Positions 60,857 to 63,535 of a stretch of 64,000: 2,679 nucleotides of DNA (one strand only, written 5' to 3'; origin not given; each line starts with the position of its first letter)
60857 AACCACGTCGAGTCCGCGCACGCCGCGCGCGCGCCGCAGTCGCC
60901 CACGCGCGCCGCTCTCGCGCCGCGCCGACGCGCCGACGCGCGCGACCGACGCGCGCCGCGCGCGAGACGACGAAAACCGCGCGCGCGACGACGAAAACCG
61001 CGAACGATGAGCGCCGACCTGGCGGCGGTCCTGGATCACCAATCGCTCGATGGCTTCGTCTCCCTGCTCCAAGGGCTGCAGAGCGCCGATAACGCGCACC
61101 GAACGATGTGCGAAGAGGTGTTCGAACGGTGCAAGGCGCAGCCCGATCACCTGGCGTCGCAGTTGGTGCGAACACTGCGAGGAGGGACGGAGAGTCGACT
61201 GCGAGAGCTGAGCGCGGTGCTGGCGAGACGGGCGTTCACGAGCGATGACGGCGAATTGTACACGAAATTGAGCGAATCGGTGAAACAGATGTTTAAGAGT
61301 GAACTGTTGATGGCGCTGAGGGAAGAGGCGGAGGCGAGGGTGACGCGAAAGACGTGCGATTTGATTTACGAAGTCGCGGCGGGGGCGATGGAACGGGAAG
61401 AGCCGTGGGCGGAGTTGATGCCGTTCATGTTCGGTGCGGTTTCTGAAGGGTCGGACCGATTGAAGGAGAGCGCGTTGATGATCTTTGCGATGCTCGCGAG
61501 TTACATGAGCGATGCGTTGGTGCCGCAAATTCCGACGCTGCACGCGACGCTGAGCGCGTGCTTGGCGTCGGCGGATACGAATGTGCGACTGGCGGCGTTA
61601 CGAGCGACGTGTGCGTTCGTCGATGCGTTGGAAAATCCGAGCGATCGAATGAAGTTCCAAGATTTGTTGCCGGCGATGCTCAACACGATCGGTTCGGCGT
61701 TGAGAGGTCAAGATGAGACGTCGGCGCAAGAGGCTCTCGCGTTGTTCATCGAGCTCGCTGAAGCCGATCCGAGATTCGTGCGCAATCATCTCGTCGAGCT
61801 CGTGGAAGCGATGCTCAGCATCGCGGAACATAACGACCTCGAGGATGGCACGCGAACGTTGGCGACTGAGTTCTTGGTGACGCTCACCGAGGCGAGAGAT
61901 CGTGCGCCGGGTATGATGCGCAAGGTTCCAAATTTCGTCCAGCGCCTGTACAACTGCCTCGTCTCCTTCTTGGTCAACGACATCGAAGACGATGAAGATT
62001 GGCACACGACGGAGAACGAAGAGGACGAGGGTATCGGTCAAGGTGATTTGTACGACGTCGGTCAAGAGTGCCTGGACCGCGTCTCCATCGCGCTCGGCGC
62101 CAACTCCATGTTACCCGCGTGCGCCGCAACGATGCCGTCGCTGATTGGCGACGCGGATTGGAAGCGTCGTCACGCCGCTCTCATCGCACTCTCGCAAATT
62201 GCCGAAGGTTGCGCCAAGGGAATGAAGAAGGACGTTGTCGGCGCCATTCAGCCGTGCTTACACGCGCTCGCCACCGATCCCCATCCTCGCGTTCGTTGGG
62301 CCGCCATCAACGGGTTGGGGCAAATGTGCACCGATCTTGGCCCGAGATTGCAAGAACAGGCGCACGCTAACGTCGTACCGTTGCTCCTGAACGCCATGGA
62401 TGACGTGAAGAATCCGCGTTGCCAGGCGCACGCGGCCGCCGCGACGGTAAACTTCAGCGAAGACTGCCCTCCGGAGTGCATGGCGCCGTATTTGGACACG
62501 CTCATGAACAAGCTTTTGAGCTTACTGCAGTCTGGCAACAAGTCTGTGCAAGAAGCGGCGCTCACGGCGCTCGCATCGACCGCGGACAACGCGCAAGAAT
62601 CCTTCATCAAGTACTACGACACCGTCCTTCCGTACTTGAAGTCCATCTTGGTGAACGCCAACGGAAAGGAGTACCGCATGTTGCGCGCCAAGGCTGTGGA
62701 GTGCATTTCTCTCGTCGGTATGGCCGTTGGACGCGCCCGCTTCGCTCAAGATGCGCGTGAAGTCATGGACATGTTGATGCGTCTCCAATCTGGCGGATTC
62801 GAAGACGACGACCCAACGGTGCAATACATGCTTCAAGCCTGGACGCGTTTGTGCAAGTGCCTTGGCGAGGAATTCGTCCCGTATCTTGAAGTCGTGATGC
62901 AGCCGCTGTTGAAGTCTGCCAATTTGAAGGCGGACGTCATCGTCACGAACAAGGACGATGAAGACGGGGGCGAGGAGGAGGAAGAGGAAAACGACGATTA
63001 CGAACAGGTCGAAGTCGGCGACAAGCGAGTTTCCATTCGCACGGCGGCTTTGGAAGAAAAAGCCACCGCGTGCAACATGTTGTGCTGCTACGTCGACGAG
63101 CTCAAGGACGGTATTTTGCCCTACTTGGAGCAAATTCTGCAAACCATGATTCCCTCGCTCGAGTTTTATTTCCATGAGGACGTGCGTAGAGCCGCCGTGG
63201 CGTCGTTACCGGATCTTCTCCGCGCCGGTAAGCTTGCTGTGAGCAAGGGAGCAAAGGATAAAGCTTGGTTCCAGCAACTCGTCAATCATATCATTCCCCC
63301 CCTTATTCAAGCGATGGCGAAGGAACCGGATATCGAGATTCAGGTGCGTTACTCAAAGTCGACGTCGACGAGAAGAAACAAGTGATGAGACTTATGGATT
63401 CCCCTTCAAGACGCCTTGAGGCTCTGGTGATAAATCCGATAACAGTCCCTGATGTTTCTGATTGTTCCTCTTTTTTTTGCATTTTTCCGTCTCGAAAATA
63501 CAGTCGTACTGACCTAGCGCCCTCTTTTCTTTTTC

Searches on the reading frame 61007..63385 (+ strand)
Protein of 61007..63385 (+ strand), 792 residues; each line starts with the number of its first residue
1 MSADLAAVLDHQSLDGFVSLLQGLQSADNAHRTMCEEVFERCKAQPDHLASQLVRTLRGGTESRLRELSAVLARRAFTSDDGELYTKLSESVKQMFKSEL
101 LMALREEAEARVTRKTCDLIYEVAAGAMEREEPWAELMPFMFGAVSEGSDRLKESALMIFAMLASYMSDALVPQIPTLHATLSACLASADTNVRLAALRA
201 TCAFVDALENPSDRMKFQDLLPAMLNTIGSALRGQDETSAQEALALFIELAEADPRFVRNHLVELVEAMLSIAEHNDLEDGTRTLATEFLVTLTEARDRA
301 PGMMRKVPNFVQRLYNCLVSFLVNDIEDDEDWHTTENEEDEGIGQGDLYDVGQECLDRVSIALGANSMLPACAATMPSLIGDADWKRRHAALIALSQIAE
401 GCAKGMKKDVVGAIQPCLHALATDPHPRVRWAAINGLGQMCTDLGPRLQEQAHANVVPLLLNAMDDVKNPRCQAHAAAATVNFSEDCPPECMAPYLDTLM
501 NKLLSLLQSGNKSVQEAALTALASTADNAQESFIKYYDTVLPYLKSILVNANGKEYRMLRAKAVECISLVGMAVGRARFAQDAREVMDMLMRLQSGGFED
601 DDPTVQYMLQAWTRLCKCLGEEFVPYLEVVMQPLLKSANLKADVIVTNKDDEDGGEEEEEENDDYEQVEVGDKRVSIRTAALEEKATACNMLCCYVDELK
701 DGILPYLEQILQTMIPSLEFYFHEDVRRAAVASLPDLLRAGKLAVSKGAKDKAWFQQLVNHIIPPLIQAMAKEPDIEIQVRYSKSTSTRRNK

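Call 10: search_protein_families(library=pfam, proteins=[window:61007-63385:+], max_evalue=0.001)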
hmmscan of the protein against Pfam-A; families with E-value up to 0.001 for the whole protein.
window:61007-63385:+ (792 aa): 25 families
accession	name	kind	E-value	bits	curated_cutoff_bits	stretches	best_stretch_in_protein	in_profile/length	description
PF25780.1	TPR_IPO5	-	3.7e-41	141.6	27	1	100-267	1-171/172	IPO5-like, TPR repeats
PF18808.7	Importin_rep_4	-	1.9e-19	70.2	27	1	276-370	2-90/90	Importin repeat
PF13513.12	HEAT_EZ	-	1.3e-18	67.4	27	2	385-440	1-55/55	HEAT-like repeat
PF25574.1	TPR_IMB1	-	4.7e-16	58.9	29.1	1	492-643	141-289/388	Importin subunit beta-1-like, TPR repeats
PF02985.28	HEAT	-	1.2e-13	50.3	23.5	1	414-442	2-29/31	HEAT repeat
PF13646.12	HEAT_2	-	4.2e-13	49.8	27.7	1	378-479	7-86/88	HEAT repeats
PF24714.1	TOR1L1_N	-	9.6e-12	45.3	43.3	0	151-255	56-165/281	TORTIFOLIA1 N-terminal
PF12460.14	MMS19_C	-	1.2e-11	44.7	32.9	1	484-569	340-424/426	RNAPII transcription regulator C-terminal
PF05004.19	IFRD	-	1.1e-10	41.5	25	1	483-621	58-202/306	Interferon-related developmental regulator (IFRD)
PF24987.1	HEAT_EF3_N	-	3e-10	40.8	32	1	449-552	18-116/169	EF3 N-terminal HEAT repeat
PF01602.26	Adaptin_N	-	2.4e-09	36.8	37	0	364-530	107-261/524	Adaptin N terminal region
PF12755.13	Vac14_Fab1_bd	-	2.9e-09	37.8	22.1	0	387-437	2-51/97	Vacuolar 14 Fab1-binding region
PF25786.1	HEAT_GCN1_C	-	1.7e-08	35.1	27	0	76-201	16-132/151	GCN1-like, C-terminal HEAT repeats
PF20926.3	Htt_N-HEAT_1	-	5e-06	27.4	31.2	0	351-481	15-147/152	Huntingtin, N-terminal HEAT 1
PF00514.29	Arm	-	6.5e-06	26.5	20.6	0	501-523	15-37/41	Armadillo/beta-catenin-like repeat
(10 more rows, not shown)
